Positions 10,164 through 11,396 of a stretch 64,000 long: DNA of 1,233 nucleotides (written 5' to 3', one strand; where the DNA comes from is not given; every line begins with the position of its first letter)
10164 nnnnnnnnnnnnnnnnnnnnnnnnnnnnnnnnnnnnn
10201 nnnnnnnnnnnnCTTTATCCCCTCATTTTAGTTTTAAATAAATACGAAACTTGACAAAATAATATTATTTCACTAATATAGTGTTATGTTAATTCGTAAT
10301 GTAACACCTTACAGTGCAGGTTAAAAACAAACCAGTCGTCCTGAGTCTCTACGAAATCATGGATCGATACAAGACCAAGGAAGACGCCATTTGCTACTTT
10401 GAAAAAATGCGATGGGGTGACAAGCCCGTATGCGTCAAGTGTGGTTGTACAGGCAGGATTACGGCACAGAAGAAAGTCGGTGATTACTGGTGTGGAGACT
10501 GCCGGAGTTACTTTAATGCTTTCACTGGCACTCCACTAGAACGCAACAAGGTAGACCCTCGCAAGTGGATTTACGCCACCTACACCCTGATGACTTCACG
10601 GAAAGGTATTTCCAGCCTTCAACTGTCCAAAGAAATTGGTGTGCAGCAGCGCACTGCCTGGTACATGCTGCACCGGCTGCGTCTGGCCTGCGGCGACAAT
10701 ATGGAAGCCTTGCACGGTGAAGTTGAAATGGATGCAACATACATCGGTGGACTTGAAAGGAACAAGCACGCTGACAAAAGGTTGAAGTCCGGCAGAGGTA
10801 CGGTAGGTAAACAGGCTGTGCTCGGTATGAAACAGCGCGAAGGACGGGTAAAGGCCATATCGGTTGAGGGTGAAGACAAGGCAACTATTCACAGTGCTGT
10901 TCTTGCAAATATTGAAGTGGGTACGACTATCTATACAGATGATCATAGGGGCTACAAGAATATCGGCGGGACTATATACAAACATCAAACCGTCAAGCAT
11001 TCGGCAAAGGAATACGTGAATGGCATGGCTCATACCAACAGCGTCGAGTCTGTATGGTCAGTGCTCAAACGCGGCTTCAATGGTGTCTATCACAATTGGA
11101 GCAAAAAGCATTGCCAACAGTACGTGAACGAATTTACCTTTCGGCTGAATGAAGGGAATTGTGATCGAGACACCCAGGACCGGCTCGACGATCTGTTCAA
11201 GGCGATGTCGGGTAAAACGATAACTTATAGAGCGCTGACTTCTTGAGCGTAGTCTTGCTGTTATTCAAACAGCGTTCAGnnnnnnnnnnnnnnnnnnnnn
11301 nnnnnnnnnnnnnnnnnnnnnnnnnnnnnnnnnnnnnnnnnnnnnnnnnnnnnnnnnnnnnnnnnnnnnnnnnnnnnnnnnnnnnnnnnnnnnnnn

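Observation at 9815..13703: AT-rich genomic island of about 3.9 kb bounded by a 9-bp direct repeat, between core genes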

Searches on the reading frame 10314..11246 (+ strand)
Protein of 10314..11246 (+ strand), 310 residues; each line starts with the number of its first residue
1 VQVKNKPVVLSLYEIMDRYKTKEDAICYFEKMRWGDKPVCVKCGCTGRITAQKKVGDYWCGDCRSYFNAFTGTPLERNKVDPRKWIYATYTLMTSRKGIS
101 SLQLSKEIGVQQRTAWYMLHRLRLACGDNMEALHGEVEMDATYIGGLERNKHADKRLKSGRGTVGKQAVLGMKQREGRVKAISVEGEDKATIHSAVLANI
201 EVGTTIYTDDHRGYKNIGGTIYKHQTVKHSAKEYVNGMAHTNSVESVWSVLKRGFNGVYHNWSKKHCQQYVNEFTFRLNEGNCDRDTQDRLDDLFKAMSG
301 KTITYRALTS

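Call 7: search_protein_families(library=pfam, proteins=[window:10314-11246:+], max_evalue=0.1)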
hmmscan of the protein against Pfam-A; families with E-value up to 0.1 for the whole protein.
window:10314-11246:+ (310 aa): 2 families
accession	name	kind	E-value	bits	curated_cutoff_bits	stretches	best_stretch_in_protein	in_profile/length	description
PF12762.13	DDE_Tnp_IS1595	-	9.8e-43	146.2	27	1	133-279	2-153/153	ISXO2-like transposase domain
PF12760.12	Zn_ribbon_IS1595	-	1.1e-06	28.9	25.4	1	21-64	2-44/46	Transposase zinc-ribbon domain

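Call 8: search_protein_families(library=ncbifam, proteins=[window:10314-11246:+], max_evalue=0.1)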
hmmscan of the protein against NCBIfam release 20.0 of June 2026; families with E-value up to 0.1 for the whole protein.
window:10314-11246:+ (310 aa): 1 family
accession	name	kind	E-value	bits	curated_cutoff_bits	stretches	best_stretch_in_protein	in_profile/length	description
NF033547.1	transpos_IS1595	equivalog_domain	7.4e-55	186.1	75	1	78-279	2-213/215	IS1595 family transposase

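Call 10: find_encoding_contigs(protein=window:10314-11246:+, flank=6000, max_places=10)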
Protein window:10314-11246:+ (310 aa): 1 contig read that carries it; 1 place shown.
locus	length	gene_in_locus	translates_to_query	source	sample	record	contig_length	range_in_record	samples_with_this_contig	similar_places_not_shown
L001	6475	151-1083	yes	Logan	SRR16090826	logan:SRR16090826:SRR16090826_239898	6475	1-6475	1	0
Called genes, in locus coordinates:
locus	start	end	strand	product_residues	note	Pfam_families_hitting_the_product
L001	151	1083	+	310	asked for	PF12760:Zn_ribbon_IS1595 (weak), PF12762:DDE_Tnp_IS1595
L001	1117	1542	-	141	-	-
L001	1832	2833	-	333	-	-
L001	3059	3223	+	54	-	-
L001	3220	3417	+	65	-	-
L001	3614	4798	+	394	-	PF14306:PUA_2, PF01747:ATP-sulfurylase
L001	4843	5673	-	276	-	PF01551:Peptidase_M23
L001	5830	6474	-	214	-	?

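Call 12: find_homologous_proteins(query=window:10314-11246:+)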
Query window:10314-11246:+ (310 aa): 4420 proteins with E <= 0.001 among 4918 candidates; the best 120 are listed.
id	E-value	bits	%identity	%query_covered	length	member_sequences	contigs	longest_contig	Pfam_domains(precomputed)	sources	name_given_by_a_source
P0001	3.0e-188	643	86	100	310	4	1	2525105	PF12760.13,PF12762.14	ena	-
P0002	5.9e-187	639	87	100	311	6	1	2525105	PF12760.13,PF12762.14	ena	-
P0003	2.1e-174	597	81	100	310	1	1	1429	PF12760.13,PF12762.14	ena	-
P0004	9.3e-163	559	74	99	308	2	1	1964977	PF12760.13,PF12762.14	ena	-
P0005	7.9e-159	546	76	98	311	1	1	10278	PF12760.13,PF12762.14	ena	-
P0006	5.5e-156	537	75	97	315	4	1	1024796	PF12760.13,PF12762.14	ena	-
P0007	1.8e-154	532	74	99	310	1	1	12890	PF12760.13,PF12762.14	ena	-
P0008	1.8e-152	525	79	91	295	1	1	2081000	PF12762.14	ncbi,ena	-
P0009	1.9e-152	525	71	99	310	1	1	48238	PF12760.13,PF12762.14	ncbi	-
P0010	4.0e-152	524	72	97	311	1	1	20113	PF12760.13,PF12762.14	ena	-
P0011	6.3e-152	524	69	100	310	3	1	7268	PF12760.13,PF12762.14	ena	-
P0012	1.5e-149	516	70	98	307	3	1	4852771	PF12760.13,PF12762.14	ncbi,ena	-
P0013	3.7e-149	514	71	97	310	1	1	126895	PF12760.13,PF12762.14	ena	-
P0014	1.6e-148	512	71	97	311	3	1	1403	PF12760.13,PF12762.14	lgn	-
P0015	5.0e-147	507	67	99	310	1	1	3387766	PF12760.13,PF12762.14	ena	-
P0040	5.9e-136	471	64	99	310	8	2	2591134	PF12760.13,PF12762.14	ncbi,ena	-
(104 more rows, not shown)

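Call 16: find_encoding_contigs(protein=P0001, flank=6000, max_places=8)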
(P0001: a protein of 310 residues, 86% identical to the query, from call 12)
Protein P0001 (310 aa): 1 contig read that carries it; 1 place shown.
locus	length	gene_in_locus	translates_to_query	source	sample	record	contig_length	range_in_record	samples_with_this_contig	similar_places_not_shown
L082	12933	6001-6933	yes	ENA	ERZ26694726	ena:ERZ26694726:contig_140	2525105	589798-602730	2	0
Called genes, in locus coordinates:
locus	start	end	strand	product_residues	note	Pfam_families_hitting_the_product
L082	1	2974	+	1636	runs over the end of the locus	PF13156:Mrr_cat_2, PF04471:Mrr_cat (faint), PF00270:DEAD, PF04851:ResIII, PF00271:Helicase_C (weak), PF22240:ISP_coupler, PF02384:N6_Mtase (weak), PF18135:Type_ISP_C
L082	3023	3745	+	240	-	PF06414:Zeta_toxin, PF13671:AAA_33 (weak)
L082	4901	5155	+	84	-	-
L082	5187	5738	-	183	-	-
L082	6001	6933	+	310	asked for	PF12760:Zn_ribbon_IS1595 (weak), PF12762:DDE_Tnp_IS1595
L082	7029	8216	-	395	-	-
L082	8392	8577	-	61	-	-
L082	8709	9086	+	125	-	PF01527:HTH_Tnp_1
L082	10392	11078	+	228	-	-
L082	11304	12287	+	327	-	-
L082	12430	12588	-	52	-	-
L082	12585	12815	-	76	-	-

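Call 17: find_encoding_contigs(protein=P0002, flank=6000, max_places=8)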
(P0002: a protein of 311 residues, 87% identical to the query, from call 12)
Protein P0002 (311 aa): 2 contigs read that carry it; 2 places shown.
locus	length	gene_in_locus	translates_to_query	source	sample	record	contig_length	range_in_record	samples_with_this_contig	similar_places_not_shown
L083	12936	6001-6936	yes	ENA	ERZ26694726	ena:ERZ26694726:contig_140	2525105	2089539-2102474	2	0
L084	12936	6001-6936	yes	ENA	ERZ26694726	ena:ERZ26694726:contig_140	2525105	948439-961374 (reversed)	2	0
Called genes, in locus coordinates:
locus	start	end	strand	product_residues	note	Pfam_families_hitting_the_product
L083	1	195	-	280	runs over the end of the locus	PF03797:Autotransporter (faint)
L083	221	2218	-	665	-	PF12799:LRR_4 (faint), PF13306:LRR_5 (weak), PF13855:LRR_8, PF23598:LRR_14 (weak), PF13855:LRR_8, PF03160:Calx-beta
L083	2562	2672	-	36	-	-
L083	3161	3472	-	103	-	PF13560:HTH_31 (weak), PF01381:HTH_3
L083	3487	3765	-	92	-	PF05015:HigB-like_toxin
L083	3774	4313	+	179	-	PF13333:rve_2 (weak)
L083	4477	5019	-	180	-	-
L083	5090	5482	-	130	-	-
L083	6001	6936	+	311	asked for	PF12760:Zn_ribbon_IS1595 (weak), PF12762:DDE_Tnp_IS1595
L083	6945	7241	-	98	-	-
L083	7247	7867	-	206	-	PF01936:NYN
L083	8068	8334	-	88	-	-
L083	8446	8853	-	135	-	-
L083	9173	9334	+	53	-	-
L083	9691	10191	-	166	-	PF00106:adh_short, PF08659:KR, PF13561:adh_short_C2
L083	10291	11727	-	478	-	PF00082:Peptidase_S8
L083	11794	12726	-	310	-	-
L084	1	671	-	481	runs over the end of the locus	PF00580:UvrD-helicase (weak)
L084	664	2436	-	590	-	PF13175:AAA_15 (weak), PF13304:AAA_21, PF20469:OLD-like_TOPRIM (weak)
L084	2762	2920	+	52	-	-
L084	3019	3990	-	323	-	PF14088:DUF4268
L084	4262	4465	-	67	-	-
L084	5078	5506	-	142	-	-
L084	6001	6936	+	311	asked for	PF12760:Zn_ribbon_IS1595 (weak), PF12762:DDE_Tnp_IS1595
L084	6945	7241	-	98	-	-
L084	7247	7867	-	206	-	PF01936:NYN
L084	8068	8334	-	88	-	-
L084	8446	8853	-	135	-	-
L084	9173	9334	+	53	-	-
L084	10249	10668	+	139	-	PF12101:DUF3577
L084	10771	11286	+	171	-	PF04002:RadC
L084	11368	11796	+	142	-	PF20213:DUF6573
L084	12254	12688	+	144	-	-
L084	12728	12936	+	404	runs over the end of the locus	-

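Call 24: find_related_loci(query=window:10314-11246:+, collection=metagenome_contigs, flank=6000)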
Query window:10314-11246:+ (310 aa) in metagenome_contigs; peptide patterns used: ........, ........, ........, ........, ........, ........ (x = any residue, [..] = any of these).
76 stretches matched a pattern; 11 encode a relative of the query (tblastn E <= 1e-3); 11 distinct loci.
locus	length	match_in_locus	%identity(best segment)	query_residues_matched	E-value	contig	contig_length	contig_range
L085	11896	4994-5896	62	9-308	2e-133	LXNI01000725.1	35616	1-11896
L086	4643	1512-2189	81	85-310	9e-130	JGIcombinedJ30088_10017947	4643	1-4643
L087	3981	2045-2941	55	10-308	6e-115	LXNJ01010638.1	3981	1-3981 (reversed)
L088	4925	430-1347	53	4-309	3e-106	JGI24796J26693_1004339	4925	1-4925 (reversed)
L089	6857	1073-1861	53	3-310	1e-105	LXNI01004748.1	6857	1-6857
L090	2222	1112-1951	40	10-291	2e-67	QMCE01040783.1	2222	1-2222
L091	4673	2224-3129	39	10-308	3e-56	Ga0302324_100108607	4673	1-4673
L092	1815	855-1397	43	9-190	1e-45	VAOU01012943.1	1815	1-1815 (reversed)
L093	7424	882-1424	43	9-190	6e-45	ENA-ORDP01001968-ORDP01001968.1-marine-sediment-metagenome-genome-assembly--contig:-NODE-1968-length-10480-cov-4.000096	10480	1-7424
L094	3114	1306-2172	34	1-279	2e-44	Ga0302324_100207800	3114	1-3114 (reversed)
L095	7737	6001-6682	44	40-303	2e-17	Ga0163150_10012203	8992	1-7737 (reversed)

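Call 32: find_encoding_contigs(protein=P0006, flank=7000, max_places=6)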
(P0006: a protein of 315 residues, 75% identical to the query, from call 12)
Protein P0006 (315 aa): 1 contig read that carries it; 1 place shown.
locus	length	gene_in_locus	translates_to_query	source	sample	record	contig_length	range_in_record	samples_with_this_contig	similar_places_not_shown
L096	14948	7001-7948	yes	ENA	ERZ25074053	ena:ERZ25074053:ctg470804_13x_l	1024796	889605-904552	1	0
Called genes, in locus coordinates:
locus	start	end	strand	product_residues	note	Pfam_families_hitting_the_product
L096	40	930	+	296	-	PF01557:FAA_hydrolase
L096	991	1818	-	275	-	PF00561:Abhydrolase_1, PF12146:Hydrolase_4, PF20408:Abhydrolase_11 (weak), PF12697:Abhydrolase_6 (faint), PF00326:Peptidase_S9 (weak)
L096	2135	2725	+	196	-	PF01380:SIS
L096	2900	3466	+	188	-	PF16036:Chalcone_3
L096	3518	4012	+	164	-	PF00300:His_Phos_1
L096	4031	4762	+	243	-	PF00069:Pkinase, PF07714:PK_Tyr_Ser-Thr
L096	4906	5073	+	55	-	-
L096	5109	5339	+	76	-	-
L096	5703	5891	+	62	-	-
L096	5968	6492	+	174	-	-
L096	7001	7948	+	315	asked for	PF12760:Zn_ribbon_IS1595, PF12762:DDE_Tnp_IS1595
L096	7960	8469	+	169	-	PF01555:N6_N4_Mtase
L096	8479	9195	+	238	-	-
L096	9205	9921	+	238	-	PF09520:HinfI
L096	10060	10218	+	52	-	-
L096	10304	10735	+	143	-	PF21088:MS_channel_1st, PF00924:MS_channel_2nd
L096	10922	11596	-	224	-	-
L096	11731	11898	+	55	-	-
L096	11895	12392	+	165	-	PF01613:Flavin_Reduct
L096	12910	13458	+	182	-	PF01243:PNPOx_N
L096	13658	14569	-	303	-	PF00248:Aldo_ket_red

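Call 33: find_encoding_contigs(protein=P0004, flank=7000, max_places=6)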
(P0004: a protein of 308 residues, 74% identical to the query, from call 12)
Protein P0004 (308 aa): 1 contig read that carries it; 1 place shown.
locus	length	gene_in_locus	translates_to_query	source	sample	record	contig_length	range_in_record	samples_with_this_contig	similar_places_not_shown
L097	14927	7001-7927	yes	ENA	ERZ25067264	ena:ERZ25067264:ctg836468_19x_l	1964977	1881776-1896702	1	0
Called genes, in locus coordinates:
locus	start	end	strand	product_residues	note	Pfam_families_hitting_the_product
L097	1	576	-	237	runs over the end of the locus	-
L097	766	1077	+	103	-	-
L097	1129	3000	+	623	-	-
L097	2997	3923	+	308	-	PF00781:DAGK_cat, PF19279:YegS_C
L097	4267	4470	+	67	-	PF00313:CSD, PF08206:OB_RNB (weak)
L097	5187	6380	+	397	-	PF13356:Arm-DNA-bind_3, PF22022:Phage_int_M, PF00589:Phage_integrase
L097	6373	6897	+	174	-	-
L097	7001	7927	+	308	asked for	PF12760:Zn_ribbon_IS1595, PF12762:DDE_Tnp_IS1595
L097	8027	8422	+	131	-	-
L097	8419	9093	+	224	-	-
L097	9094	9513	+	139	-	-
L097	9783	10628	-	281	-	PF13276:HTH_21, PF00665:rve, PF13683:rve_3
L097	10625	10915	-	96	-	PF01527:HTH_Tnp_1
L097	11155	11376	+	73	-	PF09957:VapB_antitoxin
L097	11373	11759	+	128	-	PF01850:PIN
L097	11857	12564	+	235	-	PF10263:SprT-like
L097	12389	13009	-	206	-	-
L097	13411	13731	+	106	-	-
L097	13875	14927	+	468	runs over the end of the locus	-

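Call 34: find_encoding_contigs(protein=P0040, flank=7000, max_places=8)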
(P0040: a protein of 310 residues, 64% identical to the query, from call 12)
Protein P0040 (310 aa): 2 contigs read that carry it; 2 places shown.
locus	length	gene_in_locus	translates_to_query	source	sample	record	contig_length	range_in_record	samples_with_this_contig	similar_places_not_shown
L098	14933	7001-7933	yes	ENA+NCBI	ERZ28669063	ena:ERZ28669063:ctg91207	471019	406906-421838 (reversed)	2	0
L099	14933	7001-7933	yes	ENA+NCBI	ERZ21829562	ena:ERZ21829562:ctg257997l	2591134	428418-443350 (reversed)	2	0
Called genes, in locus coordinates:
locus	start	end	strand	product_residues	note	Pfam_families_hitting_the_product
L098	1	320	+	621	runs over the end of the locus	PF13442:Cytochrome_CBB3 (weak), PF01011:PQQ, PF13360:PQQ_2, PF13570:Beta-prop_ACSF4 (weak), PF07774:EMC1_C (faint), PF01011:PQQ (weak), PF13360:PQQ_2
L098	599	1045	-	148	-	-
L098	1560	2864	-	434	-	PF01609:DDE_Tnp_1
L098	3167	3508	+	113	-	PF01042:Ribonuc_L-PSP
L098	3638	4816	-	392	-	PF13011:LZ_Tnp_IS481 (weak), PF13384:HTH_23, PF13518:HTH_28, PF13551:HTH_29 (weak), PF13565:HTH_32, PF00665:rve, PF13683:rve_3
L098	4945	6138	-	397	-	PF01609:DDE_Tnp_1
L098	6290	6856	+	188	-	-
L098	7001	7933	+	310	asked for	PF12760:Zn_ribbon_IS1595 (weak), PF12762:DDE_Tnp_IS1595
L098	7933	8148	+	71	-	-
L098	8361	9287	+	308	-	-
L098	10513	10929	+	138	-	PF03928:HbpS-like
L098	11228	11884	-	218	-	PF01609:DDE_Tnp_1, PF13751:DDE_Tnp_1_6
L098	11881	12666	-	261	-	-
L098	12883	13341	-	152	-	PF00903:Glyoxalase, PF13669:Glyoxalase_4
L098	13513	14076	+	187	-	PF07298:NnrU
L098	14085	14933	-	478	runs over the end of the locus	PF04909:Amidohydro_2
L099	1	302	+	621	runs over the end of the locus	PF13442:Cytochrome_CBB3 (weak), PF01011:PQQ, PF13360:PQQ_2, PF13570:Beta-prop_ACSF4 (weak), PF07774:EMC1_C (faint), PF01011:PQQ (weak), PF13360:PQQ_2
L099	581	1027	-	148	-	-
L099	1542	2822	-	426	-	PF01609:DDE_Tnp_1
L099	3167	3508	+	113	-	PF01042:Ribonuc_L-PSP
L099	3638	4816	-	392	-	PF13011:LZ_Tnp_IS481 (weak), PF13384:HTH_23, PF13518:HTH_28, PF13551:HTH_29 (weak), PF13565:HTH_32, PF00665:rve, PF13683:rve_3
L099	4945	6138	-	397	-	PF01609:DDE_Tnp_1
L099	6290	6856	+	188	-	-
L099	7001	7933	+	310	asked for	PF12760:Zn_ribbon_IS1595 (weak), PF12762:DDE_Tnp_IS1595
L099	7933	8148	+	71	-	-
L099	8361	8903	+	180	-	-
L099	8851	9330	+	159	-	-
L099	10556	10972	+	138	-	PF03928:HbpS-like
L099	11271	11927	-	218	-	PF01609:DDE_Tnp_1, PF13751:DDE_Tnp_1_6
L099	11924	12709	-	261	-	-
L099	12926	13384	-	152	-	PF00903:Glyoxalase, PF13669:Glyoxalase_4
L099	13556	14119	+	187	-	PF07298:NnrU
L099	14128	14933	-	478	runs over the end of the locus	PF04909:Amidohydro_2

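Call 47: search_dna_similar(query=window:10314-11243:+, collection=plasmids, mode=protein, max_rows=30)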
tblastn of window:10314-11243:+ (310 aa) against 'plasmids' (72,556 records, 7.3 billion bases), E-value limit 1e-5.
Records with a match: 461; places in all: 657; records where one place covers at least 80% of the query: 318.
Best place of each record, by identity: <60% 461.
By first word of the organism name: Sinorhizobium 46; Pseudosulfitobacter 30; Ralstonia 29; Acinetobacter 29; Rhizobium 20; Xanthomonas 18; Aeromonas 17; Mesorhizobium 15; Chondrinema 11; Haloarcula 11; and 107 more.
By predicted mobility (MOB-suite, as given by PLSDB): non-mobilizable 240; conjugative 139; mobilizable 82.
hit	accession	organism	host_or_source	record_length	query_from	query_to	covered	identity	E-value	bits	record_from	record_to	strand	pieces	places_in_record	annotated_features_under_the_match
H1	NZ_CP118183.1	Entomospira culicis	Culex pipiens,cell culture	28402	11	309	96%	40.1%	1e-63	224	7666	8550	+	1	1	IS1595 family transposase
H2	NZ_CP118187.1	Entomospira culicis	Culex pipiens,cell culture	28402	11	309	96%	40.1%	1e-63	224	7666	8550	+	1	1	IS1595 family transposase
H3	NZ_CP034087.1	Methylocystis rosea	cell culture,groundwater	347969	11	310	97%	35.2%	5e-49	182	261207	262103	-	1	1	IS1595 family transposase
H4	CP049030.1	Rhodobacteraceae bacterium SC52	Apostichopus japonicus,pure ...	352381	11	266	83%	41.1%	6e-57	204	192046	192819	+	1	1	none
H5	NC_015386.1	Treponema succinifaciens DSM 2489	colon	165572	2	287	92%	36.2%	3e-47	177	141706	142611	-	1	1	IS1595 family transposase | hypothetical protein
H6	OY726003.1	Phocaeicola massiliensis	-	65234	11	277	86%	38.4%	3e-51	188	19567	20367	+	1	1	record has no annotation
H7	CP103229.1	Bacteroides faecis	Homo sapiens,cell culture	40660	11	279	87%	37.6%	2e-49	183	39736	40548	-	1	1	IS1595 family transposase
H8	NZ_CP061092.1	Roseomonas marmotae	Marmota himalayana,pure culture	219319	29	306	90%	36.1%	5e-47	176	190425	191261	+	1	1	IS1595 family transposase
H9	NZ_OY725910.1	Bacteroides finegoldii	-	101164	11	277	86%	37.5%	1e-48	181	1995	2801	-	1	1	none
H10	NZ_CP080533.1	Mesorhizobium sp. AR02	Oxytropis sp.,Cell culture,root nodule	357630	9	308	95%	33.9%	6e-37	180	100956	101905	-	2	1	none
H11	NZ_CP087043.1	Pseudosulfitobacter pseudonitzschiae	Mediolabrus comicus,The surface ...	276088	5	306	97%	32.5%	1e-37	149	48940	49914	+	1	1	IS1595 family transposase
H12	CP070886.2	Pseudosulfitobacter pseudonitzschiae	Skeletonema costatum,The surface ...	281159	5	306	97%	32.5%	1e-37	149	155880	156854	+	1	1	IS1595 family transposase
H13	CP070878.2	Pseudosulfitobacter pseudonitzschiae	Skeletonema costatum,The surface ...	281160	5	306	97%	32.5%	1e-37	149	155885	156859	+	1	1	IS1595 family transposase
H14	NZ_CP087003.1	Pseudosulfitobacter pseudonitzschiae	Skeletonema costatum,The surface ...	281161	5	306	97%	32.5%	1e-37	149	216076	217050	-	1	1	IS1595 family transposase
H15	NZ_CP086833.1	Pseudosulfitobacter pseudonitzschiae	Trieres chinensis,The surface seawater ...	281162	5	306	97%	32.5%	1e-37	149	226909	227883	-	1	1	IS1595 family transposase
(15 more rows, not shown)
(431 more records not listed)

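Call 77: search_protein_families(library=pfam, proteins=[L085:5907-7382:+, L089:1876-2793:+, L089:2793-3485:+, L097:8419-9093:+, L097:9094-9513:+, L098:8361-9287:+, L083:8446-8853:-, L082:7029-8216:-], max_evalue=0.01)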
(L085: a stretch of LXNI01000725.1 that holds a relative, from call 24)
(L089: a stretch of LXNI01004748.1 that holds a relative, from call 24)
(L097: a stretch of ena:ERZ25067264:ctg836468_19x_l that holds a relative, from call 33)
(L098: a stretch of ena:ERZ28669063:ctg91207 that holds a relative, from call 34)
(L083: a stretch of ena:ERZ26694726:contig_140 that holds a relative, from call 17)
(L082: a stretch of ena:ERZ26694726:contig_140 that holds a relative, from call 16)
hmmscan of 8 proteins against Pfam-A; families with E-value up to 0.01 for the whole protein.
L085:5907-7382:+ (491 aa): 4 families
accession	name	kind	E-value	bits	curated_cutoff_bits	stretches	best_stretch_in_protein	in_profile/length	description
PF01555.25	N6_N4_Mtase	-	4.4e-41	141.7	26.7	1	36-345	1-213/221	DNA methylase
PF01844.29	HNH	-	2.6e-09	37.5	21.4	1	427-472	1-46/47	HNH endonuclease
PF14279.12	HNH_5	-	3e-05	24.3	27.5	1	427-473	1-46/56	HNH endonuclease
PF02945.21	Endonuclease_7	-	9.8e-05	22.6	23.6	1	413-469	12-62/82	Recombination endonuclease VII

L089:1876-2793:+ (305 aa): 1 family
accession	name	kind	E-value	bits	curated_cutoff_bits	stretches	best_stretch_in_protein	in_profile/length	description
PF00145.23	DNA_methylase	-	3.3e-64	217.8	22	2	1-180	1-167/324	C-5 cytosine-specific DNA methylase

L089:2793-3485:+ (230 aa): 0 families

L097:8419-9093:+ (224 aa): 0 families

L097:9094-9513:+ (139 aa): 0 families

L098:8361-9287:+ (308 aa): 0 families

L083:8446-8853:- (135 aa): 1 family
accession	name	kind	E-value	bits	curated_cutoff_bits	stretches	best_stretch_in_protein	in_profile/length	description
PF16488.10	ArgoL2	-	0.0094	16.6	33.3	0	92-113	17-38/47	Argonaute linker 2 domain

L082:7029-8216:- (395 aa): 0 families
